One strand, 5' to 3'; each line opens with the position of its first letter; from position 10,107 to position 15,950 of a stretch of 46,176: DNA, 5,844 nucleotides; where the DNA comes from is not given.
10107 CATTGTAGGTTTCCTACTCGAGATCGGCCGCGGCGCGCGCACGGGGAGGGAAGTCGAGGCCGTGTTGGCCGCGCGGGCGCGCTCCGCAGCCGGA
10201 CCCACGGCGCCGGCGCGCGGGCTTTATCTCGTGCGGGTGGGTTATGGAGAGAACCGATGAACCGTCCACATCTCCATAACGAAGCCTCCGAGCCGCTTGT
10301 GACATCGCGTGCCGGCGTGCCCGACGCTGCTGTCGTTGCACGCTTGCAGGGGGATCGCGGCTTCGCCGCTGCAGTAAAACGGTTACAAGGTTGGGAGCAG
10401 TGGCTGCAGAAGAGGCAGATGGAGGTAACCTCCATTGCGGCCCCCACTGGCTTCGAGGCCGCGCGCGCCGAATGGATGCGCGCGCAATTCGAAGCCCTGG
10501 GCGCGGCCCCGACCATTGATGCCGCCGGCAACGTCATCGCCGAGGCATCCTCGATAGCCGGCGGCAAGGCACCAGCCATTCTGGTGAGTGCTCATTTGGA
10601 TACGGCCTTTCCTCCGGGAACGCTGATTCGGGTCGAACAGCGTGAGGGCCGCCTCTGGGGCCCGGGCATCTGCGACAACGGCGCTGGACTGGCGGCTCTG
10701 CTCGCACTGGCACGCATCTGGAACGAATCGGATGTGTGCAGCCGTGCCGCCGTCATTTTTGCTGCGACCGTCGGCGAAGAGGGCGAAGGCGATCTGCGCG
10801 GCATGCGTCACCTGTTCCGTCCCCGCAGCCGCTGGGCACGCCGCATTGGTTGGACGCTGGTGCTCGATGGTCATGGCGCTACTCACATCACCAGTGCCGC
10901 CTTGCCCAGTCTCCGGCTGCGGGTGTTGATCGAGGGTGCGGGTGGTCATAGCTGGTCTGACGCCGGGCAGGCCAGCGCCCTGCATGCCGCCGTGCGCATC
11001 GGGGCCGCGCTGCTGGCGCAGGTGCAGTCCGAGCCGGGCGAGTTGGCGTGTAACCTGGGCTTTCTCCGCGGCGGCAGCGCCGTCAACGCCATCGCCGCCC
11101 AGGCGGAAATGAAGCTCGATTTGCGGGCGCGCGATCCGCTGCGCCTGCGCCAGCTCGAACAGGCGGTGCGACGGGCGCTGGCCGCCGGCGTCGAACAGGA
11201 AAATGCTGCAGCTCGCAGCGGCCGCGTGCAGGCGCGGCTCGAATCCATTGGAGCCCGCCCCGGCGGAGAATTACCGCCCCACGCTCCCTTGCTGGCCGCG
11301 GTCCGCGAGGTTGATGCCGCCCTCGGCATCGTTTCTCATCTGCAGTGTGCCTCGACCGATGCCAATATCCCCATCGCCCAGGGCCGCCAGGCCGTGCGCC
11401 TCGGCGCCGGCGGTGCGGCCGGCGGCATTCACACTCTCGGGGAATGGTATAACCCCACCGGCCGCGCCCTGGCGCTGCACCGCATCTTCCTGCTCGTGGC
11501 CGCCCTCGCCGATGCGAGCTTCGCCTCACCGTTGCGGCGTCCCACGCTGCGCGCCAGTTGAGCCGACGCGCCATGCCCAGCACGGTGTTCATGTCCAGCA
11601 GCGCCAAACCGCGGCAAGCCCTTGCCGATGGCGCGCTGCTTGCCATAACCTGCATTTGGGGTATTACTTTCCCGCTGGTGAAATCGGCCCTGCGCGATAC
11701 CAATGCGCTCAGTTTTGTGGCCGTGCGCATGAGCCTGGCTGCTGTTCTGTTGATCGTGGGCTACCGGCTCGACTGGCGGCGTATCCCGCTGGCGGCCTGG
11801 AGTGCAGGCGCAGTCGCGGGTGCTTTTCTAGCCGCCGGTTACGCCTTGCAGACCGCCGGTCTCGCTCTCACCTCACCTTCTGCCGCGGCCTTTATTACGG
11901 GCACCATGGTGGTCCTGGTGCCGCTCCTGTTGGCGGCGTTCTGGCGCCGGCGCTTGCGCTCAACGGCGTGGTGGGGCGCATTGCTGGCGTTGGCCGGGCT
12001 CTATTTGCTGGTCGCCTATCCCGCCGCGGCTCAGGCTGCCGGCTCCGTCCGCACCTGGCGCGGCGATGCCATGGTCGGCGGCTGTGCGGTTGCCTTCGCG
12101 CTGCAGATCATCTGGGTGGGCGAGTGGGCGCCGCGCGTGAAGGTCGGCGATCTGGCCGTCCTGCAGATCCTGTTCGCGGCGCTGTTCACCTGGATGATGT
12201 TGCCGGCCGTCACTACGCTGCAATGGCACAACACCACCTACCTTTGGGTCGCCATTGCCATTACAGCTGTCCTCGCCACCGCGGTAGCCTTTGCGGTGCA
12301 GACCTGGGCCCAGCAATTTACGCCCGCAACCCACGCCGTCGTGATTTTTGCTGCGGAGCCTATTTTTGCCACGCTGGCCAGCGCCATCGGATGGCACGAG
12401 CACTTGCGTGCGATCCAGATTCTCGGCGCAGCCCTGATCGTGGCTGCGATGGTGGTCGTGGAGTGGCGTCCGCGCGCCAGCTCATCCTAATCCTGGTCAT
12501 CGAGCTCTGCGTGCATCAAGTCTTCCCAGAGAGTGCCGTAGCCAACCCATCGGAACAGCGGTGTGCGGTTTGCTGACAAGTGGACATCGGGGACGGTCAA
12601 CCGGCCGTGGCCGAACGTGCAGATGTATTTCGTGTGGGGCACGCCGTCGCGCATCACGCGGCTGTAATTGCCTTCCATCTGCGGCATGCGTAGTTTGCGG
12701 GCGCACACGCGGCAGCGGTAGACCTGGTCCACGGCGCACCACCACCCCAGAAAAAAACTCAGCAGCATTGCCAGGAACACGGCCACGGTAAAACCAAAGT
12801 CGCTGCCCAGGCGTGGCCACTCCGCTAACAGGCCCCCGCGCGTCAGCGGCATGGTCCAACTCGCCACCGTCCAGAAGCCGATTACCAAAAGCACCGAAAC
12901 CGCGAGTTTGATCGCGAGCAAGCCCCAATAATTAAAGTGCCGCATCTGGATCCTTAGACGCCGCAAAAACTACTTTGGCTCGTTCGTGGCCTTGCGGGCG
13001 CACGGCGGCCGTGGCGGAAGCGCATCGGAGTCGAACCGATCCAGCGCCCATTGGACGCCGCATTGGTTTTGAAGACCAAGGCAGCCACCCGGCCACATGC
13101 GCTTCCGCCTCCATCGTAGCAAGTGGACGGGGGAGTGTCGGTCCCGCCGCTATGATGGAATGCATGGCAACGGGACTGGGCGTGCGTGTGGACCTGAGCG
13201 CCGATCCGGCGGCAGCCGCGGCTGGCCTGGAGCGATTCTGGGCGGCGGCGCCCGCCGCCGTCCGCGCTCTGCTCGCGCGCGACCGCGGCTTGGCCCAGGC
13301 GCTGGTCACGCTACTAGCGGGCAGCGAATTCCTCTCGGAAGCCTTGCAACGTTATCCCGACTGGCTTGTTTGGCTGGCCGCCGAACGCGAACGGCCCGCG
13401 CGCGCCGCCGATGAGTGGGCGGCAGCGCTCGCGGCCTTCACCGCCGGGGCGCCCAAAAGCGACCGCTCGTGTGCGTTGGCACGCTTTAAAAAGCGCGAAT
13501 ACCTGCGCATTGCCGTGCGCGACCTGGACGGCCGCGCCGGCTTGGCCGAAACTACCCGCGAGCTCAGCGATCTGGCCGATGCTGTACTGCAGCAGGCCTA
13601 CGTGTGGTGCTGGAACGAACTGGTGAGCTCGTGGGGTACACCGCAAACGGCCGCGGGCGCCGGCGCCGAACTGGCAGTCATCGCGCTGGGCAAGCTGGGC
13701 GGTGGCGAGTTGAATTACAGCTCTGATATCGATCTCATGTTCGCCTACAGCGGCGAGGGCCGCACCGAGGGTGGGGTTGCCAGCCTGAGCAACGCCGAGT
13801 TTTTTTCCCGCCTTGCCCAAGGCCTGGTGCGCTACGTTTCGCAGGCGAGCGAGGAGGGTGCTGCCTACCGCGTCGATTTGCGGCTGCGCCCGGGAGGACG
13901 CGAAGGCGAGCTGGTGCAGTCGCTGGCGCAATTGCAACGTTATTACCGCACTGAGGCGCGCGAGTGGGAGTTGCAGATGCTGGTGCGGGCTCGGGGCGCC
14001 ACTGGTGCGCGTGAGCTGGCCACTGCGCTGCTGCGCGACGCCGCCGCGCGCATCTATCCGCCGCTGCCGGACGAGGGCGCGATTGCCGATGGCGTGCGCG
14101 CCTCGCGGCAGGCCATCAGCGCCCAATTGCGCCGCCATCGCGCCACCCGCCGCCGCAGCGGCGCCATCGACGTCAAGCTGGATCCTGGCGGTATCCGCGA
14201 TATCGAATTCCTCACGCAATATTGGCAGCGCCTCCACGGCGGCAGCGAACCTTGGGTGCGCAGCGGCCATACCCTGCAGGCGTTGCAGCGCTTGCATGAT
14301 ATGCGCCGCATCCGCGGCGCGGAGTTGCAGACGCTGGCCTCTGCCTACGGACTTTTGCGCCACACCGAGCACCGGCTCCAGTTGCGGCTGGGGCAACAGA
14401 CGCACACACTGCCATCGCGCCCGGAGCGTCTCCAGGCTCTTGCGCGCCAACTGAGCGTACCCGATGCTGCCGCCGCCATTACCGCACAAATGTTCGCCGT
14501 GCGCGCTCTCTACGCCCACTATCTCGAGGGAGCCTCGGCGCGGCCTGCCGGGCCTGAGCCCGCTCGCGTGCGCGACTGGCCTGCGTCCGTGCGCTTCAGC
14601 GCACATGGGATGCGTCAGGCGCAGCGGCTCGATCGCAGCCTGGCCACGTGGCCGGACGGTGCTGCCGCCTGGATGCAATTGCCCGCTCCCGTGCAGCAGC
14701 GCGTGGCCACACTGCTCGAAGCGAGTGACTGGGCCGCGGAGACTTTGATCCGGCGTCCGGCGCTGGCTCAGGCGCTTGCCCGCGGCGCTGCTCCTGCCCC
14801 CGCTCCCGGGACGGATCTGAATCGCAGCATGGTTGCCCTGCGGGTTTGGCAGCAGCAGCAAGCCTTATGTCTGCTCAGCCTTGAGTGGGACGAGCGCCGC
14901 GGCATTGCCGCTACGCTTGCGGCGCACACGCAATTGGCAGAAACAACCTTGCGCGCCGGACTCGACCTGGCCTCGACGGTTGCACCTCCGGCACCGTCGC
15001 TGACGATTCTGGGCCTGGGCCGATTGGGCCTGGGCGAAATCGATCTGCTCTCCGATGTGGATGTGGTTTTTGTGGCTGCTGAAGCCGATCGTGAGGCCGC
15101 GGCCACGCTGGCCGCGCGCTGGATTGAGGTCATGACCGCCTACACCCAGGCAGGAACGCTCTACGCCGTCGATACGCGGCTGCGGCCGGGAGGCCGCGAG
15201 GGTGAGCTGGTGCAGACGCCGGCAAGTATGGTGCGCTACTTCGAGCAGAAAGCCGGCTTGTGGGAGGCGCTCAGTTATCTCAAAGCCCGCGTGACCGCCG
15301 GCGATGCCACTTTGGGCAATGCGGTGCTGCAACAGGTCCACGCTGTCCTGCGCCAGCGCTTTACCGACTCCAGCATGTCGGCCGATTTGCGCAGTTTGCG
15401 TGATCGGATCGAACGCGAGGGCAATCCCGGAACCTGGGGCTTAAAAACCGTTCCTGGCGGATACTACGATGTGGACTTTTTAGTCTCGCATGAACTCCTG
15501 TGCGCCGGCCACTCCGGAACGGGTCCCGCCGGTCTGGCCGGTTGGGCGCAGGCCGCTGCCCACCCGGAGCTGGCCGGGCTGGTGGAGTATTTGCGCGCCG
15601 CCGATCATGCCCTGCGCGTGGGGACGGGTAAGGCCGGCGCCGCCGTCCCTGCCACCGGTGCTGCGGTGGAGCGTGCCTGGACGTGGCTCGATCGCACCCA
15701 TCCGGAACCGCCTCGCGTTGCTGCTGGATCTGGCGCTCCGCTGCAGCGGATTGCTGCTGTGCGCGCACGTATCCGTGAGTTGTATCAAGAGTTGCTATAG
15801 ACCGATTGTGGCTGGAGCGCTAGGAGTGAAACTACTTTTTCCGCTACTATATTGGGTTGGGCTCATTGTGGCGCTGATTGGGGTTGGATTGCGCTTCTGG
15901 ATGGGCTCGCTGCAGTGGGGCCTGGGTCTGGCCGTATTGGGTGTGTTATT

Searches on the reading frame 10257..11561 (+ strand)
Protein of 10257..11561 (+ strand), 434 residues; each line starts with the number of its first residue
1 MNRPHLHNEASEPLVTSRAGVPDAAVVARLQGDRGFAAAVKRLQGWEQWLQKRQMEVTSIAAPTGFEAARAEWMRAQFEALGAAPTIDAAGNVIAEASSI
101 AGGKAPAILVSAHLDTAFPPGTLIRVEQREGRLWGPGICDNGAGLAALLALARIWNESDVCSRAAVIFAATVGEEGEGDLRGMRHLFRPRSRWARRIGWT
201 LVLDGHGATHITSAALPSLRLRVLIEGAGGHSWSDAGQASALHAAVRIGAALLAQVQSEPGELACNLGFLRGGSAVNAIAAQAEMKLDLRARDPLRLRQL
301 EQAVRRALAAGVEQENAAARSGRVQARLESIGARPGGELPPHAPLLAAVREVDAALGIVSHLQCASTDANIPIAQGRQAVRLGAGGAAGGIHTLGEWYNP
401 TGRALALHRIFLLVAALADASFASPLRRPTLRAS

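Call 8: search_protein_families(library=ncbifam, proteins=[window:10257-11561:+], max_evalue=0.001)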
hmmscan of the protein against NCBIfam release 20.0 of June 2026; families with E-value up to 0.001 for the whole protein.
window:10257-11561:+ (434 aa): 24 families
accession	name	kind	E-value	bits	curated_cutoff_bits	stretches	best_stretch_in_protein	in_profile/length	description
NF003367.0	PRK04443.1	equivalog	7.3e-15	55.1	363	1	56-191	15-134/349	[LysW]-lysine hydrolase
TIGR01900.1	dapE-gram_pos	equivalog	1.7e-12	46.9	304.2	1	51-388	6-325/351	succinyl-diaminopimelate desuccinylase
NF005602.0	PRK07338.1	equivalog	6e-12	44.8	357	1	107-360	96-341/409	hydrolase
TIGR01883.1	PepT-like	hypoth_equivalog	1.6e-11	43.8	274.25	1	52-393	4-339/361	peptidase T-like protein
TIGR01892.1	AcOrn-deacetyl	equivalog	5.1e-11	42.2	297.7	1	73-385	23-337/365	acetylornithine deacetylase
TIGR01902.1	dapE-lys-deAc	subfamily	2.4e-10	40.2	163.1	1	56-290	5-224/340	N-acetyl-ornithine/N-acetyl-lysine deacetylase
NF004788.0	PRK06133.1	subfamily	8.3e-10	38.1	349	1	83-399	86-395/417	glutamate carboxypeptidase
NF006402.0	PRK08651.1-5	equivalog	1.2e-09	37.6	369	1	77-313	31-267/369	succinyl-diaminopimelate desuccinylase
TIGR01910.1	DapE-ArgE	subfamily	1.9e-09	37.2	217.6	1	105-351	64-313/373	ArgE/DapE family deacylase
NF058540.1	Ncarbamyl_ErtE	equivalog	1.1e-08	34.1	520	1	62-117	35-88/418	N-carbamyl-l-glutamate amidohydrolase ErtE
NF006772.0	PRK09290.2-1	subfamily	2.2e-08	33.4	424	1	67-117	45-93/430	allantoate amidohydrolase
NF006405.0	PRK08652.1-3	equivalog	2.4e-08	33.6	455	1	105-310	57-264/367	acetylornithine deacetylase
NF005710.0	PRK07522.1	subfamily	6e-08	32.2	412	1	124-353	93-327/391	acetylornithine deacetylase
NF006365.0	PRK08588.1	subfamily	8.7e-08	31.9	289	1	125-315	90-281/383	succinyl-diaminopimelate desuccinylase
NF003474.0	PRK05111.1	equivalog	1.5e-07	30.7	460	1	124-316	96-290/383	acetylornithine deacetylase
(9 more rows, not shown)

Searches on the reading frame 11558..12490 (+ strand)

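Call 8: search_protein_families(library=ncbifam, proteins=[window:11558-12490:+], max_evalue=0.001)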
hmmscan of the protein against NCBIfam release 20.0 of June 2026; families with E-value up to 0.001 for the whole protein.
window:11558-12490:+ (310 aa): 2 families
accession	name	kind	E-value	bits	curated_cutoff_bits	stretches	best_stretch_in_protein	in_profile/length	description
TIGR00950.1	2A78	equivalog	3.2e-08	33.3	230.2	1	34-298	1-263/264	carboxylate/amino acid/amine transporter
NF008432.0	PRK11272.1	equivalog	7.4e-05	22.1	270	1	22-303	10-287/294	drug/metabolite exporter YedA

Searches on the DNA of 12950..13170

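Call 42: search_rna_families(source=window, start=12950, end=13170, threshold=gathering, show_alignments=1)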
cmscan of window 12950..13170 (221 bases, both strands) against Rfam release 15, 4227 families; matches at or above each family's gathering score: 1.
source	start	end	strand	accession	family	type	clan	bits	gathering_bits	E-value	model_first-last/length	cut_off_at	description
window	13016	13106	-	RF01852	tRNA-Sec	Gene; tRNA;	CL00001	75.7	47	3.3e-16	1-91/91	no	Selenocysteine transfer RNA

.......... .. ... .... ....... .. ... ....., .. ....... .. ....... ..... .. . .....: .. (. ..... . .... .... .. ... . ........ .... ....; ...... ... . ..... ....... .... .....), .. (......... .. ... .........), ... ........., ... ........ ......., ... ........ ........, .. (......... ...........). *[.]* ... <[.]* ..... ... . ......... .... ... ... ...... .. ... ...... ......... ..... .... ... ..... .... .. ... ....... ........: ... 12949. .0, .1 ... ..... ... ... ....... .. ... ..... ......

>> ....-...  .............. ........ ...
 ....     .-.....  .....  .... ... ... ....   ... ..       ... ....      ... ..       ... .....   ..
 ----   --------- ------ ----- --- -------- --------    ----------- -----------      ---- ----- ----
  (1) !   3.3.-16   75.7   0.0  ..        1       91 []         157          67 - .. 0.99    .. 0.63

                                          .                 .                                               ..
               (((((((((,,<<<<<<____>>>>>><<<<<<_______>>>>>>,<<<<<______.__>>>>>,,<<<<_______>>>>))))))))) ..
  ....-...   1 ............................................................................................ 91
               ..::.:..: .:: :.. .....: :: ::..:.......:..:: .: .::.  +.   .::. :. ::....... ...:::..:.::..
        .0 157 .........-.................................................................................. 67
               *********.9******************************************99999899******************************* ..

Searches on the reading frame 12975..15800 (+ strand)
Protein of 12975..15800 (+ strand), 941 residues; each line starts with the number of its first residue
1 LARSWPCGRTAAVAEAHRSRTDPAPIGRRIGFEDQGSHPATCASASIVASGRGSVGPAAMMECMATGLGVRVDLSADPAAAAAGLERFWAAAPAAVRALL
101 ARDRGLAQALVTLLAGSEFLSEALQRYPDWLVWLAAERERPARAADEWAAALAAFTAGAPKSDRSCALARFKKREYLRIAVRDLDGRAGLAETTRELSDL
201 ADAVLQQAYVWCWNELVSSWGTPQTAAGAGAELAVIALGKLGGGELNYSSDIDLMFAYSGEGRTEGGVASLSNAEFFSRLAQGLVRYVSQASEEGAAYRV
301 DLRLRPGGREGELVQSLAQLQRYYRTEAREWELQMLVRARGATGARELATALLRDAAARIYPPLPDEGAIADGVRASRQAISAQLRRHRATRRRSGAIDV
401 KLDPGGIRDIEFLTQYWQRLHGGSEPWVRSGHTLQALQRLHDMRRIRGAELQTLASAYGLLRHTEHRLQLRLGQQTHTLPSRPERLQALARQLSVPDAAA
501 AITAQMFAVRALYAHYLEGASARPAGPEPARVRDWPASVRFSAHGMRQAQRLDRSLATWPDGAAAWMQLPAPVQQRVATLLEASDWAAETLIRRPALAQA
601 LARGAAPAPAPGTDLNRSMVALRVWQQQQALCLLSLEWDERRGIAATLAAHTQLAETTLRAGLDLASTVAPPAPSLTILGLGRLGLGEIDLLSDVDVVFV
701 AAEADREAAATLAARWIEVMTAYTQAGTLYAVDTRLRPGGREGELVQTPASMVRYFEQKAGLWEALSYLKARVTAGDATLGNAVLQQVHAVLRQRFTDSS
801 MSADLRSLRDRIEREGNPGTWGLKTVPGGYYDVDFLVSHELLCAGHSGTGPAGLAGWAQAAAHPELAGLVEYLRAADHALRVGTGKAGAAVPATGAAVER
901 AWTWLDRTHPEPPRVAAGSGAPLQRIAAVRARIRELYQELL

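Call 8: search_protein_families(library=ncbifam, proteins=[window:12975-15800:+], max_evalue=0.001)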
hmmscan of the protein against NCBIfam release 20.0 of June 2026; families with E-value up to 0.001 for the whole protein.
window:12975-15800:+ (941 aa): 5 families
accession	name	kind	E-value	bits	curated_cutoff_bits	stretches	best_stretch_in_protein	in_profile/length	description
NF008292.0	PRK11072.1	equivalog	6.2e-123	411.8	487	2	98-516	21-436/946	bifunctional [glutamate--ammonia ligase]-adenylyl-L-tyrosine phosphorylase/[glutamate--ammonia-ligase] adenylyltransferase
NF010707.0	PRK14109.1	equivalog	2.9e-104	350.1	625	2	64-501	43-474/1010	bifunctional [glutamine synthetase] adenylyltransferase/[glutamine synthetase]-adenylyl-L-tyrosine phosphorylase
NF010706.0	PRK14108.1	equivalog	1.3e-87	294.5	724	2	90-523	41-474/986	bifunctional [glutamine synthetase] adenylyltransferase/[glutamine synthetase]-adenylyl-L-tyrosine phosphorylase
NF003467.0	PRK05092.1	equivalog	3.2e-07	28.5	959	1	150-258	31-136/940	[protein-PII] uridylyltransferase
TIGR01693.1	UTase_glnD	equivalog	3.8e-07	28.7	519.4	0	191-258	15-69/850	[protein-PII] uridylyltransferase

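Call 33: find_related_loci(query=window:13266-15797:+, collection=genome_contigs, flank=2500)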
Query window:13266-15797:+ (844 aa) in genome_contigs; peptide patterns used: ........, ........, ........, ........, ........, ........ (x = any residue, [..] = any of these).
197 stretches matched a pattern; 143 encode a relative of the query (tblastn E <= 1e-3); the best 80 are kept; 80 distinct loci.
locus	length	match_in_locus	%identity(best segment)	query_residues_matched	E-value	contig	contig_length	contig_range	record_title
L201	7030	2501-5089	64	3-844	0e+0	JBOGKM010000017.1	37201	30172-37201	MAG: Terriglobales bacterium isolate TC-S_maxbin2.bin.399 k127_1106309, whole genome shotgun sequence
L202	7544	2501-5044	61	3-844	0e+0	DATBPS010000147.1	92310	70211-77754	MAG TPA_asm: Terriglobales bacterium isolate SMAG_U4083 k141_1231933, whole genome shotgun sequence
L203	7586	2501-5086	56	3-842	0e+0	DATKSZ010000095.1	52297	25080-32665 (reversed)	MAG TPA_asm: Terriglobales bacterium isolate SMAG_U14068 k141_567968, whole genome shotgun sequence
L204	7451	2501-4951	63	1-808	0e+0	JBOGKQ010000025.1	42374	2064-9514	MAG: Terriglobales bacterium isolate SE1507_maxbin2.bin.3 NODE_349_length_42374_cov_7.047980, whole genome shotgun seque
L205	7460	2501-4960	60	3-810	0e+0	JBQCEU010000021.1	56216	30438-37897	MAG: Terriglobales bacterium isolate bin151 k141_1805501, whole genome shotgun sequence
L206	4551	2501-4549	63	3-796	0e+0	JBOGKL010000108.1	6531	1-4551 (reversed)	MAG: Terriglobales bacterium isolate TC-S_metabat2.bin.439 k127_1690720, whole genome shotgun sequence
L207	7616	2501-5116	52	6-842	0e+0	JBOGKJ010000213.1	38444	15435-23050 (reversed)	MAG: Terriglobales bacterium isolate TC-S_metawrap_bin.221 k127_1879753, whole genome shotgun sequence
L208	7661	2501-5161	53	20-842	0e+0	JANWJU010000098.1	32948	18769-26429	MAG: Acidobacteriales bacterium isolate CRAIB_MAG75 c_000000048623, whole genome shotgun sequence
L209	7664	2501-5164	37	3-844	3e-136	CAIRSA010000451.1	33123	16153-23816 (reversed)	MAG: uncultured Acidobacteriia bacterium isolate Umea1_bin-0121 genome assembly, contig: bin-0121:451/588, whole genome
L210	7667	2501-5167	35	13-844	7e-135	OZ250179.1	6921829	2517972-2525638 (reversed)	MAG: Bryobacterales bacterium isolate bc87f873-21db-41cd-b6f0-d751a7935039 genome assembly, chromosome: 1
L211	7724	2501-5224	36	13-844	2e-134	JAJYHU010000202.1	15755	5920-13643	MAG: Acidobacteria bacterium isolate DBS1-3.bin89 NODE_6988_length_15755_cov_1.35897, whole genome shotgun sequence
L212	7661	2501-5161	36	13-844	7e-134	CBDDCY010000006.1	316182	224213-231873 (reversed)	MAG: Bryobacterales bacterium isolate 5f7a3f53-26fe-4b4e-9bac-cb7db0b77625 genome assembly, contig: contig_6, whole geno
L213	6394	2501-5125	38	3-844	5e-134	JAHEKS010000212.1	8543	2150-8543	MAG: Acidobacteria bacterium isolate Ww59 NODE_21111_length_8543_cov_3.369865, whole genome shotgun sequence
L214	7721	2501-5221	37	3-803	4e-134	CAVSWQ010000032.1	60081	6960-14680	MAG: uncultured Acidobacteriota bacterium isolate MFD05684.bin.2.181 genome assembly, contig: contig_52366, whole genome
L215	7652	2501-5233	36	13-844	1e-133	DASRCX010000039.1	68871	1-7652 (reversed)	MAG TPA_asm: Terriglobia bacterium isolate SMAG_U9964 k141_397324, whole genome shotgun sequence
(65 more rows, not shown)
